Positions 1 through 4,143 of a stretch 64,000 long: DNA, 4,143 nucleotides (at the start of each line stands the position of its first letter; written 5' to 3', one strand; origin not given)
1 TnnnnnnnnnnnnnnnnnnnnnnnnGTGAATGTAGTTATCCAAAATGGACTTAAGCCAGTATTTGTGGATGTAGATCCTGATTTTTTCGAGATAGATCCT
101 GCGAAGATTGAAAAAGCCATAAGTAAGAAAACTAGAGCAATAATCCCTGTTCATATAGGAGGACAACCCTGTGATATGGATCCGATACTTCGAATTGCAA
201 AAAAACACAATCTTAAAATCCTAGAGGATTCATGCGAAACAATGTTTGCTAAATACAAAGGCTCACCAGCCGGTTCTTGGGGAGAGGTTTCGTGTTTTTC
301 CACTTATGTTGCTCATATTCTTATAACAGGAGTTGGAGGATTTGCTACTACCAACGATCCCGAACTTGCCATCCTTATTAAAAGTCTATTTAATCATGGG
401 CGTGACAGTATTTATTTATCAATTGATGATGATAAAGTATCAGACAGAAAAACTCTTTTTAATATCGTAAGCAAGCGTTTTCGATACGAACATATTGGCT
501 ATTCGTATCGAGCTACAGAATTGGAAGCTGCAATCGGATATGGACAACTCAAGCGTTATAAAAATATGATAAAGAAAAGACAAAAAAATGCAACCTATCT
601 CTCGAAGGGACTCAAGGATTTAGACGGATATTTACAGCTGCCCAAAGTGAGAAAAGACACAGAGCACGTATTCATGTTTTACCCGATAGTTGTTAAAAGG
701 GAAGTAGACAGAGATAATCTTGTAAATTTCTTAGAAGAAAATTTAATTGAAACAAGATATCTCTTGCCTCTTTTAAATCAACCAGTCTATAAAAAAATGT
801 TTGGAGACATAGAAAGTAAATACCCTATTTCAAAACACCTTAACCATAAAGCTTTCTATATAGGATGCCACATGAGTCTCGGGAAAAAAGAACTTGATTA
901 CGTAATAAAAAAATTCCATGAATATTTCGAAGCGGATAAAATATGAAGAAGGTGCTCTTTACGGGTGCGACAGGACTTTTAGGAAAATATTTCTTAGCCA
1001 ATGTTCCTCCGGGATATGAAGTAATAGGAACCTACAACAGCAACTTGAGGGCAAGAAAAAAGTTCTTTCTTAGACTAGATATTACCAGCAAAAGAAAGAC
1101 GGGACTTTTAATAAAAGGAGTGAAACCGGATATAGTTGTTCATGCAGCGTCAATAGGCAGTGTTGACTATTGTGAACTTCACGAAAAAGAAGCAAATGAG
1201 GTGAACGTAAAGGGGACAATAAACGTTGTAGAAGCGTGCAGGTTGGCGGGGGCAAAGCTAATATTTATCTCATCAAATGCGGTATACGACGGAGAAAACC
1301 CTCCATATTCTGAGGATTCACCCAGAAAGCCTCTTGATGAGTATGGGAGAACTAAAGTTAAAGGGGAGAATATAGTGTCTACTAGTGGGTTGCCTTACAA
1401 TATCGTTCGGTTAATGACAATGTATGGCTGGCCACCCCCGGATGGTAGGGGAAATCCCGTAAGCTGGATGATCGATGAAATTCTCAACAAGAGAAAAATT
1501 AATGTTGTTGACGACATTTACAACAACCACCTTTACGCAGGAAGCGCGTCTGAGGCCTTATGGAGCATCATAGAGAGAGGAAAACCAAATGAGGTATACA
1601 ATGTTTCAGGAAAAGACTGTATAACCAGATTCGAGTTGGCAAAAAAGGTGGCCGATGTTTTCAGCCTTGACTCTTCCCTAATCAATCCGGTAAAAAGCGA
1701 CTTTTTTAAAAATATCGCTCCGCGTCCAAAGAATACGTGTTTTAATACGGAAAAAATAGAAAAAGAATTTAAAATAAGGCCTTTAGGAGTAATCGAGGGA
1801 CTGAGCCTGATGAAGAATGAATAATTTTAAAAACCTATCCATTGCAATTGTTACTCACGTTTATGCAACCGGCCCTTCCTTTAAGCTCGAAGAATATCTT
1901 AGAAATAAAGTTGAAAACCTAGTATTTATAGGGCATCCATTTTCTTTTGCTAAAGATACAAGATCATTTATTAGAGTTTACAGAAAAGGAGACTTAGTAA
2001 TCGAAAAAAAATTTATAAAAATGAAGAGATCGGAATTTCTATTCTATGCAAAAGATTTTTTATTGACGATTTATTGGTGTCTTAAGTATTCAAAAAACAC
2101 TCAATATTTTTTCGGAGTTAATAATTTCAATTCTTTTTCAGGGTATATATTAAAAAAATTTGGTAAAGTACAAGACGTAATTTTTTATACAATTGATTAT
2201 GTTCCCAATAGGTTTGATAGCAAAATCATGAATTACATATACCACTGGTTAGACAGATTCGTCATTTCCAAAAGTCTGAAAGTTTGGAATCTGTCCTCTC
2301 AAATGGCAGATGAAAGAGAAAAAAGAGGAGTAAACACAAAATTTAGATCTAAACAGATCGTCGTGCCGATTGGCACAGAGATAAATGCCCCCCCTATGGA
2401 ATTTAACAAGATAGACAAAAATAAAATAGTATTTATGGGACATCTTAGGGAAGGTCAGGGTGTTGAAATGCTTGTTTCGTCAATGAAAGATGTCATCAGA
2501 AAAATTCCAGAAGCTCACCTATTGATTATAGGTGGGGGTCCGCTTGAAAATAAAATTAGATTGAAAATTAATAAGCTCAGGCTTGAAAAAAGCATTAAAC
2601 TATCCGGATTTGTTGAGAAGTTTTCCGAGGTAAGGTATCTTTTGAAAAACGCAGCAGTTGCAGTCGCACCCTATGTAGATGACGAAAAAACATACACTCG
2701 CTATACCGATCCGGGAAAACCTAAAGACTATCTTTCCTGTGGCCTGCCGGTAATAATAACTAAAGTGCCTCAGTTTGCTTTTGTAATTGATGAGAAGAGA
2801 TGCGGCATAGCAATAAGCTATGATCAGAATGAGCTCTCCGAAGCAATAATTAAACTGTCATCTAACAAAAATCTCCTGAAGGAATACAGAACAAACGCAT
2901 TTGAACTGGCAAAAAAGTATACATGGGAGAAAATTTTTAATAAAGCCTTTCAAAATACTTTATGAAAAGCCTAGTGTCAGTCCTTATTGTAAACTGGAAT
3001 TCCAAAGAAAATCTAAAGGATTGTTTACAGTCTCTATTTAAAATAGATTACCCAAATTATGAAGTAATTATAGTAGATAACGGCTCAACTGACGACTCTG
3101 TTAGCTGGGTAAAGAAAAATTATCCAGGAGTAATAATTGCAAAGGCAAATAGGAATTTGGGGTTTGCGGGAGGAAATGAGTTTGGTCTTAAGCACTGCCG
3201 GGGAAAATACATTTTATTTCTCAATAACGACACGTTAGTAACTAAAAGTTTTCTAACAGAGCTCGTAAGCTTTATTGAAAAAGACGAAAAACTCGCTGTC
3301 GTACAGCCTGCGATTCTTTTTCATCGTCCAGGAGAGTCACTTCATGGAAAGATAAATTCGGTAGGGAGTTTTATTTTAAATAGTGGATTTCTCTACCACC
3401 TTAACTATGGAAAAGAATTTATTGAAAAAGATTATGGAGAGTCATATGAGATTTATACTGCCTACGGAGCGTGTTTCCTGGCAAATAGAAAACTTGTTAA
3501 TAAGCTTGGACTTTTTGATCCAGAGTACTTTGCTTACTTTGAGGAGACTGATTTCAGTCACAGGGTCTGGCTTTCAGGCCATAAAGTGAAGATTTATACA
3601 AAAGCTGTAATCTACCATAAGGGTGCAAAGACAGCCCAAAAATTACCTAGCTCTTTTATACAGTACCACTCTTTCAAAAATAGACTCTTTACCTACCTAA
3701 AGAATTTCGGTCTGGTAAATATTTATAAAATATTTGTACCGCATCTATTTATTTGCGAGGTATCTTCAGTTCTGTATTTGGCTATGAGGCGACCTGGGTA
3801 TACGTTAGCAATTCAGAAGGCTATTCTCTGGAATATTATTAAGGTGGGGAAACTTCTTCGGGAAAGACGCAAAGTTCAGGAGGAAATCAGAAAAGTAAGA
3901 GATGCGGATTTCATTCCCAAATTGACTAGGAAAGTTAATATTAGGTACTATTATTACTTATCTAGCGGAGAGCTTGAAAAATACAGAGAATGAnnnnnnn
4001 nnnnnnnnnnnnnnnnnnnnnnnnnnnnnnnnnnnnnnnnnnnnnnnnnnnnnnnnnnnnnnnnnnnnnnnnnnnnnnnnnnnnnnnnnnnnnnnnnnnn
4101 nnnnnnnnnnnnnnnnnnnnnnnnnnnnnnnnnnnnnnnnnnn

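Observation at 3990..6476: GT-C membrane glycosyltransferase fused to a discoidin (F5/8 type C) carbohydrate-binding domain, first of two paralogs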

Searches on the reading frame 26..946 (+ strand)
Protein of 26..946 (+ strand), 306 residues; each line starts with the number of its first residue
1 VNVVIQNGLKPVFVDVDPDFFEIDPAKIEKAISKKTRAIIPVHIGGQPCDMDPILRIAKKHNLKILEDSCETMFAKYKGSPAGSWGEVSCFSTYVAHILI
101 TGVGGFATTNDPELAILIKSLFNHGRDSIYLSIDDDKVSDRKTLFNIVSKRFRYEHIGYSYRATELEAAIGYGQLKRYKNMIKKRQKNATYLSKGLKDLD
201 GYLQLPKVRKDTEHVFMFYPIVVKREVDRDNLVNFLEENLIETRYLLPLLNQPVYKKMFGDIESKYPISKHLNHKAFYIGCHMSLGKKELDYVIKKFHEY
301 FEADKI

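Call 8: search_protein_families(library=pfam, proteins=[window:26-946:+], max_evalue=0.01)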
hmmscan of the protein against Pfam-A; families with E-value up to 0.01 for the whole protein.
window:26-946:+ (306 aa): 1 family
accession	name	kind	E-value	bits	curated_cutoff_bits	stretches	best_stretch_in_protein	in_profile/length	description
PF01041.23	DegT_DnrJ_EryC1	-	4.4e-73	247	19.8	1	2-297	79-359/360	DegT/DnrJ/EryC1/StrS aminotransferase family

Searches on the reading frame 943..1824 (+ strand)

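Call 8: search_protein_families(library=pfam, proteins=[window:943-1824:+], max_evalue=0.01)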
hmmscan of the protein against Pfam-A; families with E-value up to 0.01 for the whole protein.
window:943-1824:+ (293 aa): 7 families
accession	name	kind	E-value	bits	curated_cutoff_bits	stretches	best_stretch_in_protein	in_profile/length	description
PF04321.23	RmlD_sub_bind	-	3.9e-52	177.5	27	1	3-280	2-271/287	RmlD substrate binding domain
PF01370.27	Epimerase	-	1.9e-32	113.1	20.9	1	4-221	1-239/240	NAD dependent epimerase/dehydratase family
PF16363.11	GDP_Man_Dehyd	-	1.5e-15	58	27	1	5-227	1-254/332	GDP-mannose 4,6 dehydratase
PF07993.18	NAD_binding_4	-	6.8e-12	45.5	20.1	1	63-195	90-241/258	Male sterility protein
PF01073.25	3Beta_HSD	-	1.1e-09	38.2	22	1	39-148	48-160/280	3-beta hydroxysteroid dehydrogenase/isomerase family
PF02719.21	Polysacc_synt_2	-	3.4e-08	33.5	20.2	1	45-112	61-129/293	Polysaccharide biosynthesis protein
PF13460.12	NAD_binding_10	-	1.3e-07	32.1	27.2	1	46-161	47-147/184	NAD(P)H-binding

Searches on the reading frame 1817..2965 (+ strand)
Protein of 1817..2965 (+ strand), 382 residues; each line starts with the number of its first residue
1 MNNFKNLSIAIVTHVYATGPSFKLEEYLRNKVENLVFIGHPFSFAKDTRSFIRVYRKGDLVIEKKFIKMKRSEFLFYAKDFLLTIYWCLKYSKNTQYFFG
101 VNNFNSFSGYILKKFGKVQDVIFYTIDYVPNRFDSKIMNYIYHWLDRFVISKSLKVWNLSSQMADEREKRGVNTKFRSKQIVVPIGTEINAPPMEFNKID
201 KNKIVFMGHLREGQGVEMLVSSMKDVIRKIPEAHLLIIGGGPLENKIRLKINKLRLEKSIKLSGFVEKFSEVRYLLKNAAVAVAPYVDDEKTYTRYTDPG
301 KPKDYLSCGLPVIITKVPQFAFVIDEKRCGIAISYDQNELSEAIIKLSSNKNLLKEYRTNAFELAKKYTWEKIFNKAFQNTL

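Call 8: search_protein_families(library=pfam, proteins=[window:1817-2965:+], max_evalue=0.01)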
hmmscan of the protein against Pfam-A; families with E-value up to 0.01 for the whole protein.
window:1817-2965:+ (382 aa): 2 families
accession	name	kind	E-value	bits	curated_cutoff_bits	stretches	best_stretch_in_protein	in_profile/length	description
PF13692.12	Glyco_trans_1_4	-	2e-21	77.2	27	1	202-350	2-142/142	Glycosyl transferases group 1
PF00534.26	Glycos_transf_1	-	8.5e-20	71.4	26.4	1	200-362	14-170/172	Glycosyl transferases group 1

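Call 36: search_protein_families(library=ncbifam, proteins=[window:1817-2965:+], max_evalue=0.001)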
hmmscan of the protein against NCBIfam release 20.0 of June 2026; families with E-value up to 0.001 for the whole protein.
window:1817-2965:+ (382 aa): 16 families
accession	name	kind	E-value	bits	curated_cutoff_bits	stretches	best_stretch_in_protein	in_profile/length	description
TIGR04063.1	stp3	hypoth_equivalog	1.9e-12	46.8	442.05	1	201-372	213-383/397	TIGR04063 family PEP-CTERM/XrtA system glycosyltransferase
NF038295.1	EPS_HpsP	equivalog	9.4e-12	44.6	550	1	139-378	140-381/388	hormogonium polysaccharide biosynthesis glycosyltransferase HpsP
NF047880.1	glyco_SdgA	exception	4.5e-11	42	800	1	183-376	296-482/488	serine-aspartate repeat adhesin O-glycosyltransferase SdgA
NF049988.1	MGlcDAGSynMgs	equivalog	4.6e-10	39.4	400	1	214-373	226-376/398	alpha-monoglucosyldiacylglycerol synthase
TIGR04157.1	glyco_rSAM_CFB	subfamily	1.8e-09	37.1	400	1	201-373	227-398/406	TIGR04157 family glycosyltransferase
TIGR03999.1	thiol_BshA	equivalog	1e-07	31.3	273.7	1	198-375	196-364/375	N-acetyl-alpha-D-glucosaminyl L-malate synthase BshA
NF007326.0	PRK09814.2-3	equivalog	6.8e-07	28.7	420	1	291-378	256-340/349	beta-1,6-galactofuranosyltransferase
NF046085.1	XrtY_assoc_Gly1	equivalog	6.9e-07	28.5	400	1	166-373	169-373/387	XrtY-associated glycosyltransferase XYAG1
NF050063.1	ProtGlycPglJ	equivalog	7.8e-07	28.6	500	1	197-378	190-360/363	N-acetylgalactosamine-N,N'-diacetylbacillosaminyl-diphospho-undecaprenol 4-alpha-N-acetylgalactosaminyltransferase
NF041876.1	EPS_EpsE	equivalog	8.6e-07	28.5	400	1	182-359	190-370/389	exopolysaccharide biosynthesis GT4 family glycosyltransferase EpsE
NF007640.0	PRK10307.1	subfamily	2.6e-06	26.6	276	1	142-369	161-391/411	WcaI family glycosyltransferase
TIGR03088.1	stp2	hypoth_equivalog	2.9e-06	26.6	409.05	1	196-372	189-361/374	TIGR03088 family PEP-CTERM/XrtA system glycosyltransferase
TIGR04047.1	MSMEG_0565_glyc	hypoth_equivalog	1.9e-05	23.9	259.85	1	306-373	297-363/373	MSMEG_0565 family glycosyltransferase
TIGR04005.1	wcaL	equivalog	2.6e-05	23.3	537.6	1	203-345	224-365/406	colanic acid biosynthesis glycosyltransferase WcaL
NF007323.0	PRK09814.1-2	equivalog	9.7e-05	21.6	529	1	291-368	238-312/327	beta-1,6-galactofuranosyltransferase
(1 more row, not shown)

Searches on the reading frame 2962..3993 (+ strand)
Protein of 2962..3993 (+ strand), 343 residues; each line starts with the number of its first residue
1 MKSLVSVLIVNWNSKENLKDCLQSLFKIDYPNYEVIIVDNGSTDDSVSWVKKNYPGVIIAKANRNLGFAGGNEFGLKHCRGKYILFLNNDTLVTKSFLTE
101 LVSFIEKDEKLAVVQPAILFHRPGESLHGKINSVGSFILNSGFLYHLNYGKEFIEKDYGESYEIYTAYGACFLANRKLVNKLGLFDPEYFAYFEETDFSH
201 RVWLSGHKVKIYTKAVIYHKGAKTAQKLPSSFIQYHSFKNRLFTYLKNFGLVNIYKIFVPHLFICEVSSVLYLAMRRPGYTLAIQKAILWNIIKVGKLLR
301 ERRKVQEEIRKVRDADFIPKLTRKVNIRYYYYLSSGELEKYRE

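Call 8: search_protein_families(library=pfam, proteins=[window:2962-3993:+], max_evalue=0.01)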
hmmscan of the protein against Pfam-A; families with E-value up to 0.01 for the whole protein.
window:2962-3993:+ (343 aa): 4 families
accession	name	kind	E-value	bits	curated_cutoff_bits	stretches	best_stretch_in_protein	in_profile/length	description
PF00535.33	Glycos_transf_2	-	1.9e-29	103.2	23.3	1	6-182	1-167/168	Glycosyl transferase family 2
PF13641.12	Glyco_tranf_2_3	-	7.2e-19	69.2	27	1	5-226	3-218/230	Glycosyltransferase like family 2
PF10111.15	Glyco_tranf_2_2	-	8.2e-09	35.8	27.3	1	6-238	1-231/276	Glycosyltransferase like family 2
PF13632.12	Glyco_trans_2_3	-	8.5e-07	29.4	27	1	83-224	1-128/198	Glycosyl transferase family group 2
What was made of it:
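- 2962..3993 (+): GT2 glycosyltransferase (343 aa). It is translationally coupled upstream of GT-C1 and sits immediately upstream in 6 of the 15 comparison loci. Pfam PF00535 scores E 1.9e-29 (call 8).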

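Call 36: search_protein_families(library=ncbifam, proteins=[window:2962-3993:+], max_evalue=0.001)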
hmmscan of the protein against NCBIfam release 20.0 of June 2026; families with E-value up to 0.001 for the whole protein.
window:2962-3993:+ (343 aa): 25 families
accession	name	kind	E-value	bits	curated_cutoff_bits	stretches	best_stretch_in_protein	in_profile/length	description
TIGR03937.1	PgaC_IcaA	equivalog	2.1e-16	59.9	422.3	1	4-212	46-243/407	poly-beta-1,6-N-acetyl-D-glucosamine synthase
NF041875.1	EPS_EpsD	equivalog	5.4e-15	55.6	370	1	5-111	1-110/325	exopolysaccharide biosynthesis glycosyltransferase EpsD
NF007482.0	PRK10073.1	equivalog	7.2e-15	54.8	423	1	3-115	6-119/334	glycosyltransferase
TIGR03111.1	glyc2_xrt_Gpos1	hypoth_equivalog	4.4e-14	52.1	363.95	1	5-227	51-274/439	TIGR03111 family XrtG-associated glycosyltransferase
TIGR04283.1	glyco_like_mftF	equivalog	6.1e-14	52.1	182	1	5-112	1-104/221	TIGR04283 family arsenosugar biosynthesis glycosyltransferase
NF038299.1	EPS_HpsN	equivalog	4e-13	49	425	1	4-267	2-271/317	hormogonium polysaccharide biosynthesis glycosyltransferase HpsN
TIGR03965.1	mycofact_glyco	equivalog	1e-12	47.7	280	1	5-223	76-284/467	mycofactocin biosynthesis glycosyltransferase MftF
NF047683.1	TeichurnBiosyTuaG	equivalog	2.6e-12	46.9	400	1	2-132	5-138/252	teichuronic acid biosynthesis protein TuaG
TIGR01556.1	rhamnosyltran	subfamily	2.3e-11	43.4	200.55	1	22-245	11-229/281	rhamnosyltransferase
NF053739.1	GlytfEpsEBac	equivalog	6.8e-10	38.4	450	1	5-119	3-121/265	glycosyltransferase EpsE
NF050050.1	ProtGlycPglI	equivalog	9.6e-10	38.3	500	1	4-107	3-110/306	GalNAc(5)-diNAcBac-PP-undecaprenol beta-1,3-glucosyltransferase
NF038302.1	EPS_HpsE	equivalog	5.3e-08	32.2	300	1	6-114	4-120/307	hormogonium polysaccharide biosynthesis glycosyltransferase HpsE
NF050113.1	gal_furan_GlfT1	equivalog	7.2e-08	32.1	330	1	7-219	3-206/290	galactofuranosyltransferase GlfT1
NF041394.1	GtaseAglG_Halo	equivalog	1.7e-07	30.8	440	1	5-228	3-217/304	glucosyl-dolichyl phosphate glucuronosyltransferase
NF045692.1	OglycostaseCruG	equivalog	4.6e-07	29.1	600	1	4-209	42-245/386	2'-O-glycosyltransferase CruG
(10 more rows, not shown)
